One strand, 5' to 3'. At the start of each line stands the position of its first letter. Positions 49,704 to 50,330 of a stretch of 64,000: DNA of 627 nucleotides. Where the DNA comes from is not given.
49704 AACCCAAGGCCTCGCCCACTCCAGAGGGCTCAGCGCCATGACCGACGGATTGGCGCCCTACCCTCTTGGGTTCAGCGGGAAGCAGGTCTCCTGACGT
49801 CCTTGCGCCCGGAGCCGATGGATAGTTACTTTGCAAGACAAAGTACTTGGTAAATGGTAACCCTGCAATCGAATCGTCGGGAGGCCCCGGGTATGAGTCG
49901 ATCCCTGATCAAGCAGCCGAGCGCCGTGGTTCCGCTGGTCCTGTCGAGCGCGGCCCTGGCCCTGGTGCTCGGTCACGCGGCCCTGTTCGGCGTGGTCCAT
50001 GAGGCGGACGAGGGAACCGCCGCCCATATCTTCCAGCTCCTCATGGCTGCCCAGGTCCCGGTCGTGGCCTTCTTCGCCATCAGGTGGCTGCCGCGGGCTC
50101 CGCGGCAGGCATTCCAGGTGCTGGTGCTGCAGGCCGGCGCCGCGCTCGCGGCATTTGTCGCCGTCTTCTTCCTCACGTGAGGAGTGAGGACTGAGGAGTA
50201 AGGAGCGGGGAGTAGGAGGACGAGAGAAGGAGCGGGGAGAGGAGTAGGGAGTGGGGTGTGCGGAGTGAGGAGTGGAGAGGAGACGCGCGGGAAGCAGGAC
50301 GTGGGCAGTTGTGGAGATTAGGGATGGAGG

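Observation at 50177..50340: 160-nt C-poor purine tract of GTGAGGA-type heptamers: a stop-in-all-three-frames cassette recurring at gene ends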

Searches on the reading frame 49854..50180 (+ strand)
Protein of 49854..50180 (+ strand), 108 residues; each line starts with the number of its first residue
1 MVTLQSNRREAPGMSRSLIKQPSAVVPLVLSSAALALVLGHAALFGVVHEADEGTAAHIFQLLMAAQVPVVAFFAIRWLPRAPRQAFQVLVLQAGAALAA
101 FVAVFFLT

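Call 12: search_protein_families(library=pfam, proteins=[window:49854-50180:+], max_evalue=0.01)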
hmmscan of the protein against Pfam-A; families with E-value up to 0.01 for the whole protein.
window:49854-50180:+ (108 aa): 0 families

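Call 39: find_homologous_proteins(query=window:49893-50177:+, max_evalue=0.001)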
Query seq(95 aa) (95 aa): 2617 proteins with E <= 0.001 among 2798 candidates; the best 120 are listed.
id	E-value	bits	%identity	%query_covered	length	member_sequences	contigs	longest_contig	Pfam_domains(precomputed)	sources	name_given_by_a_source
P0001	1.1e-48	181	100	100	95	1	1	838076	-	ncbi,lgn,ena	-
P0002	6.3e-45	169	92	100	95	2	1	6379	-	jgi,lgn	-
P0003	2.0e-43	164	89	100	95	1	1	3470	-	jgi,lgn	jgi:hypothetical protein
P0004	2.1e-43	164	89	100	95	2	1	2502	-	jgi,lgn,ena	-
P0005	2.4e-43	164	91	100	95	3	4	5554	-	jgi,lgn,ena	-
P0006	1.1e-41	158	83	80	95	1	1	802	-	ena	-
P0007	2.5e-41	157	83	84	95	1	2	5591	-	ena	-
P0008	1.3e-40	155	80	80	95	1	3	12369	-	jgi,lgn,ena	-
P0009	2.4e-40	154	86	100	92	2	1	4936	-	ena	-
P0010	3.0e-40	154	81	100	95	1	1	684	-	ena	-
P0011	9.7e-40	152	82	100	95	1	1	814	-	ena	-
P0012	1.8e-39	151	79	80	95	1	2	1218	-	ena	-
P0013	2.2e-39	151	79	80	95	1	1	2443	-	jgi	jgi:hypothetical protein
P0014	2.3e-39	151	82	86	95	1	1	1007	-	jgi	-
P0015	3.4e-39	150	78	80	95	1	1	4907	-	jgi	-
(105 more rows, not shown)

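Call 40: find_encoding_contigs(protein=P0002, flank=3000, max_places=3)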
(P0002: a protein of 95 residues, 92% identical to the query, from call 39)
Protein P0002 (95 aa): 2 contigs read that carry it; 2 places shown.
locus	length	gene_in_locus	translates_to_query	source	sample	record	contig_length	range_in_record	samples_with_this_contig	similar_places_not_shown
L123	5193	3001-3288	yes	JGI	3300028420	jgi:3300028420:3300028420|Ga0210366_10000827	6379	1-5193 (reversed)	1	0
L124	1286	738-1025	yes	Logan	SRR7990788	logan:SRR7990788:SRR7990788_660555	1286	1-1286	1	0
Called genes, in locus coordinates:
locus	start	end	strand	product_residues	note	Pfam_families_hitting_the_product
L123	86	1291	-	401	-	PF00034:Cytochrom_C (faint), PF13442:Cytochrome_CBB3 (faint)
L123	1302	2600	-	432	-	PF07732:Cu-oxidase_3, PF00394:Cu-oxidase (weak), PF07731:Cu-oxidase_2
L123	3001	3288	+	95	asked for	-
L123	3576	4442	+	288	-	PF00561:Abhydrolase_1, PF12146:Hydrolase_4 (weak), PF12697:Abhydrolase_6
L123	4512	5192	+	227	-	?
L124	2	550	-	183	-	?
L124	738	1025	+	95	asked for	-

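Call 41: find_encoding_contigs(protein=P0005, flank=3000, max_places=4)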
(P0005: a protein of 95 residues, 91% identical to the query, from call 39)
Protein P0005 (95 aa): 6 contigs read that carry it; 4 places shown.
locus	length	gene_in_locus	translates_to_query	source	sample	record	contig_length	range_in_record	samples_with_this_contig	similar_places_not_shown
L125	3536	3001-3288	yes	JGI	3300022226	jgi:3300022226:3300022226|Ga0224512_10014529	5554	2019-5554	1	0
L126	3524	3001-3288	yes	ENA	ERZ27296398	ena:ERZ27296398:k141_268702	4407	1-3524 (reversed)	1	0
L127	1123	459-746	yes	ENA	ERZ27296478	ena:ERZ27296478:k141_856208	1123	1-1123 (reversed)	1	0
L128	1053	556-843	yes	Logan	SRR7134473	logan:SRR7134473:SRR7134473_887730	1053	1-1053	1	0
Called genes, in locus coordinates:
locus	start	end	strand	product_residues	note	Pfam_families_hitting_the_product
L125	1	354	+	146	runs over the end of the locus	-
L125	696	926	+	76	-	-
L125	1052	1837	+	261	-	-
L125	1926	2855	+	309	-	PF13679:Methyltransf_32 (faint)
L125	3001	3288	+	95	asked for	-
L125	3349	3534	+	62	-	?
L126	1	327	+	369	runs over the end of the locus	-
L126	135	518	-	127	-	-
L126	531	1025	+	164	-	-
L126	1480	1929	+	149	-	PF10604:Polyketide_cyc2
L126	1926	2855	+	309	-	-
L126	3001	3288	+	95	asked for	-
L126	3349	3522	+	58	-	?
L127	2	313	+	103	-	?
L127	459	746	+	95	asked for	-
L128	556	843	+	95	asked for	-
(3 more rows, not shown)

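Call 42: find_encoding_contigs(protein=P0003, flank=3000, max_places=3)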
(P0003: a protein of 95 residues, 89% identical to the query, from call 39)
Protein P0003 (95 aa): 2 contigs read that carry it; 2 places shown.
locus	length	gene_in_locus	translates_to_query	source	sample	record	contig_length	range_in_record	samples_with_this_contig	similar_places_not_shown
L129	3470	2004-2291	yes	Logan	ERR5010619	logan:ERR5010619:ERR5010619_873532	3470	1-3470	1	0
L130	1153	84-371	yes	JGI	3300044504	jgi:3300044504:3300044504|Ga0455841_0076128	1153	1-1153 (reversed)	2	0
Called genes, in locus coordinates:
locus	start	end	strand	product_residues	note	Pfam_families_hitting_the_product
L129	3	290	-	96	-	?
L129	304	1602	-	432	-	PF07732:Cu-oxidase_3, PF00394:Cu-oxidase (weak), PF07731:Cu-oxidase_2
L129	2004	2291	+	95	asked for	-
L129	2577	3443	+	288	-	PF00561:Abhydrolase_1, PF12146:Hydrolase_4 (weak), PF12697:Abhydrolase_6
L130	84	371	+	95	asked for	-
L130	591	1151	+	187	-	?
